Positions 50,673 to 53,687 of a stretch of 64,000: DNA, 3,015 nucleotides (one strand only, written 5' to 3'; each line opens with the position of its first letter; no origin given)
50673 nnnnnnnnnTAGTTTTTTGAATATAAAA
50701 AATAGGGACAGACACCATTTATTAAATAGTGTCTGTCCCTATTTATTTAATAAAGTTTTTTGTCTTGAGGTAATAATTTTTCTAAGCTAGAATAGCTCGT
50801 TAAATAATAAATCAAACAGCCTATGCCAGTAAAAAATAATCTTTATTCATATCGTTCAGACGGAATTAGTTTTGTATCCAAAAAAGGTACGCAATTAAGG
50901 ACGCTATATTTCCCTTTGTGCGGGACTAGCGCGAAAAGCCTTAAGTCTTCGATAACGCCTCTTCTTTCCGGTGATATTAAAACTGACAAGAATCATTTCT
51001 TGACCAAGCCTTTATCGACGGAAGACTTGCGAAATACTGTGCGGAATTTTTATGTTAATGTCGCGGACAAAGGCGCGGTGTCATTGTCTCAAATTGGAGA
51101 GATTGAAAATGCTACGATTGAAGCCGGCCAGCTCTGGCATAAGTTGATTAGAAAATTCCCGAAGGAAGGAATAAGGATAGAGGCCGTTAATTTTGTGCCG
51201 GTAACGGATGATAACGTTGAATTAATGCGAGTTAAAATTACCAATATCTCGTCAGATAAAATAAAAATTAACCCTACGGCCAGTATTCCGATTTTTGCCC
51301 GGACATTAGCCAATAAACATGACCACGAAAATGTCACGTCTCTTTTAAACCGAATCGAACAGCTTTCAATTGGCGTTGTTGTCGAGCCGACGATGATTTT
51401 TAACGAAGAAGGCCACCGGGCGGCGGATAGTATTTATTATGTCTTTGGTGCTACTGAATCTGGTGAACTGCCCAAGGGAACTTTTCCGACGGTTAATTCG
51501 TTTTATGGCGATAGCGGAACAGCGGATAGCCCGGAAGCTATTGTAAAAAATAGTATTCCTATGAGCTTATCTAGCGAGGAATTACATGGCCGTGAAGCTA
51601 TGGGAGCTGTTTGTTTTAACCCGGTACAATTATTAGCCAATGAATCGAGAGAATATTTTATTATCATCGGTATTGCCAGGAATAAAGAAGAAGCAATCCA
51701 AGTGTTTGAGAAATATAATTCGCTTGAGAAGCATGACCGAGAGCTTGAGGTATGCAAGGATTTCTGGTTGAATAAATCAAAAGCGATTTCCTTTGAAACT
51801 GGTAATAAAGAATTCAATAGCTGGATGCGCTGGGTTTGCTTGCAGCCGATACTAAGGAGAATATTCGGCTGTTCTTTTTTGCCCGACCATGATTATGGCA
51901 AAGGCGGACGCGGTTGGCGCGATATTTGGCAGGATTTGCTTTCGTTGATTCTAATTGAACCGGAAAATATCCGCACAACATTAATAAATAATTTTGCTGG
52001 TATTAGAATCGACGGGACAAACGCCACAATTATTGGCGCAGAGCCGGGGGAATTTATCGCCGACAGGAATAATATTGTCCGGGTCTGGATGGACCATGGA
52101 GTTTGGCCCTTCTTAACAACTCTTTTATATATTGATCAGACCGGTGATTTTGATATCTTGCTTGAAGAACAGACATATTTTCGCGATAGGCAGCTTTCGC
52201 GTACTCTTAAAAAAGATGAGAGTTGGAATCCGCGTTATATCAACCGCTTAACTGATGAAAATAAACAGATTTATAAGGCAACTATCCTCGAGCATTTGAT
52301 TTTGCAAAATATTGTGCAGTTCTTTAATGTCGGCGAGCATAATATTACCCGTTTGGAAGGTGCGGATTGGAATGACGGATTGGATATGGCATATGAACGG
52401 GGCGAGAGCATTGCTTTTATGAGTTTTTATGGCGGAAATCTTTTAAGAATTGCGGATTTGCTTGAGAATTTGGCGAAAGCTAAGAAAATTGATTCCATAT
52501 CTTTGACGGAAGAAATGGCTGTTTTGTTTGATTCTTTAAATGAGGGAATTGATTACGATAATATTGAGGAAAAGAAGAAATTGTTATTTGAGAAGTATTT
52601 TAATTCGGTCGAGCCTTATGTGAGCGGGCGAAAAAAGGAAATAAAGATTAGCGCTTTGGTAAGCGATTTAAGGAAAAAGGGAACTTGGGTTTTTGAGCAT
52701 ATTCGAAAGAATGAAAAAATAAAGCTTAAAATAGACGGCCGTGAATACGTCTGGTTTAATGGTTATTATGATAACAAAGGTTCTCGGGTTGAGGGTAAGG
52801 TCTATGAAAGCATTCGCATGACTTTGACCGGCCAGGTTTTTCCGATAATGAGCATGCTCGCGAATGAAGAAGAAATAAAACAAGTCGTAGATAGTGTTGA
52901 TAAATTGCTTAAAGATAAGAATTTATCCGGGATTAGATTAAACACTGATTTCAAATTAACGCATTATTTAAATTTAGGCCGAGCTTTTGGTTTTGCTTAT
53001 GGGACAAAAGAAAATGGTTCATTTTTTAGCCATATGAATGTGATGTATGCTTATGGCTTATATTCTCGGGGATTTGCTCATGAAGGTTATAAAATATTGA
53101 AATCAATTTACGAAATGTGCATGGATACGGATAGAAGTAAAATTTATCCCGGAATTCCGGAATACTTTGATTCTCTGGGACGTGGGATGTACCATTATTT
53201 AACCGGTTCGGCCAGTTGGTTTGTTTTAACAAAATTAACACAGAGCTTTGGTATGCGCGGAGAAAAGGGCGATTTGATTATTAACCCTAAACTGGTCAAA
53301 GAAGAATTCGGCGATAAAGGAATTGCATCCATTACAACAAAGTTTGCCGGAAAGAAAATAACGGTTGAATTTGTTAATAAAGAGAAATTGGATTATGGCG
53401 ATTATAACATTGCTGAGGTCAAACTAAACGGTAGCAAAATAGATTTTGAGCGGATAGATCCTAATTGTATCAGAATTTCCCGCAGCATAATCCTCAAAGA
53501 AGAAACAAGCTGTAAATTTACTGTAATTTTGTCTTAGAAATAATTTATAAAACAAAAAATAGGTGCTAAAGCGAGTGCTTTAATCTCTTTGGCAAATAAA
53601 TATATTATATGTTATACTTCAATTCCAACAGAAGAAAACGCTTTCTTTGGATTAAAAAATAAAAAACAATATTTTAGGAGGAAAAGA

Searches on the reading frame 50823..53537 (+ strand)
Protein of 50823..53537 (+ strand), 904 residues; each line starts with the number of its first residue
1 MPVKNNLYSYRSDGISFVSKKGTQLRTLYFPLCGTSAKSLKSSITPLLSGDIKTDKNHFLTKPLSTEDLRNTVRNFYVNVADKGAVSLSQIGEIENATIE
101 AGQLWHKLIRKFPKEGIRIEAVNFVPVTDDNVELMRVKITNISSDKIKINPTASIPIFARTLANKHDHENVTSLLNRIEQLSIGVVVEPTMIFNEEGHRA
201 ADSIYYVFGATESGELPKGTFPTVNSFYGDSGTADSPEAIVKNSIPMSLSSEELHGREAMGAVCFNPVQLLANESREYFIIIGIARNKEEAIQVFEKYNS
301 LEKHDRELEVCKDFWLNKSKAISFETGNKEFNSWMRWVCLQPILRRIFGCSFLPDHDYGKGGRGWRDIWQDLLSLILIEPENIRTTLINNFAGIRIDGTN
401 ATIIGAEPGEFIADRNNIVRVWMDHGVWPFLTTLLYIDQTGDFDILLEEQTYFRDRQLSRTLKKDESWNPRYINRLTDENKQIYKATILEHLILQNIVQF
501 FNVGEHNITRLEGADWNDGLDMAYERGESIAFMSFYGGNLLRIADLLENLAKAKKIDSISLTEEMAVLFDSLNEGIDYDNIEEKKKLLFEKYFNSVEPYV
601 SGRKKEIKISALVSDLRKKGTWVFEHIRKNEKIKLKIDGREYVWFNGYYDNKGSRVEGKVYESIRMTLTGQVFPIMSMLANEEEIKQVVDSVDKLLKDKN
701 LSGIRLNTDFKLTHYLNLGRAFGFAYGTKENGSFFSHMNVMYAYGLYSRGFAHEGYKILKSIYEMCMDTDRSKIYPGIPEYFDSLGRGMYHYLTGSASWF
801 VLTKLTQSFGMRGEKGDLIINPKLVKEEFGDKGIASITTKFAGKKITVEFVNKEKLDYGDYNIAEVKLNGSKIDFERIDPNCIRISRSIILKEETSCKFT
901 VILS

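Call 20: search_protein_families(library=pfam, proteins=[window:50823-53537:+], max_evalue=0.001)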
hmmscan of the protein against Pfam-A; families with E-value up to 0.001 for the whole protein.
window:50823-53537:+ (904 aa): 2 families
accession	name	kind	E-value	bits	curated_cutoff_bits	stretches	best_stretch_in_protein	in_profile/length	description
PF17167.11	Glyco_hydro_94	-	2.3e-25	89.6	27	3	643-802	247-412/420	Glycosyl hydrolase 94 superfamily, catalytic domain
PF06165.18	GH94_b-supersand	-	6.7e-07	29.5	23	1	114-283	93-251/251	Glycosyl hydrolase 94, supersandwich domain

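Call 53: search_solved_structures(query=window:50823-53537:+, max_evalue=0.00001)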
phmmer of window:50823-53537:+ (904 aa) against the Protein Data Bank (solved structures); distinct sequences matched with E-value up to 0.00001: 16.
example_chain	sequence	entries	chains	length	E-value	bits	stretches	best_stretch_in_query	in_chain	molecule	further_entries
6ggy_A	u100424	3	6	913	3.6e-271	905.2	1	27-890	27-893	Laminaribiose phosphorylase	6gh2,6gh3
3qde_A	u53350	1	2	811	6.8e-23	83.7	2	113-456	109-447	Cellobiose phosphorylase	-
8ho7_A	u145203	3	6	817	7e-23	83.7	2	113-456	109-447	Cellobiose phosphorylase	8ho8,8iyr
8ho9_A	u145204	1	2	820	9.8e-23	83.2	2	114-456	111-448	Cellobiose phosphorylase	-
8hob_A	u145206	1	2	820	1.8e-22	82.3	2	113-457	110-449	Cellobiose phosphorylase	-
8rf9_A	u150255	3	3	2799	3.2e-20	74.9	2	224-543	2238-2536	Cyclic beta 1-2 glucan synthetase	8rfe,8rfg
8rf0_A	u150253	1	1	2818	3.3e-20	74.9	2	224-543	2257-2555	Cyclic beta-(1,2)-glucan synthase NdvB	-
3s4c_A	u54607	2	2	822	1.8e-19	72.4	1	114-449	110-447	Lactose Phosphorylase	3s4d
3rrs_A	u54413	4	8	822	2.8e-19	71.8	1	114-449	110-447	Cellobiose phosphorylase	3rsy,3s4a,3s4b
2cqs_A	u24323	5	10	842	1.1e-14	56.6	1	114-449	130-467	Cellobiose Phosphorylase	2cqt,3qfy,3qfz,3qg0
3acs_A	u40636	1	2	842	4e-14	54.7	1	114-449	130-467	Cellobiose Phosphorylase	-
3afj_A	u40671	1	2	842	6e-14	54.2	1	114-449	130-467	Cellobiose Phosphorylase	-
3act_A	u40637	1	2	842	9.4e-14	53.5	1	114-449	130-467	Cellobiose Phosphorylase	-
4zle_A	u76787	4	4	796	1e-10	43.5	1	662-825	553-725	Putative b-glycan phosphorylase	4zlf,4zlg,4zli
8bou_A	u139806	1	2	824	1.2e-10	43.2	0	629-827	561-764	N,N'-diacetylchitobiose phosphorylase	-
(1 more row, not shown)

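Call 77: search_protein_families(library=ncbifam, proteins=[window:50823-53537:+], max_evalue=0.001)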
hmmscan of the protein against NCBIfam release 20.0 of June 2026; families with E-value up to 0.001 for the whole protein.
window:50823-53537:+ (904 aa): 0 families
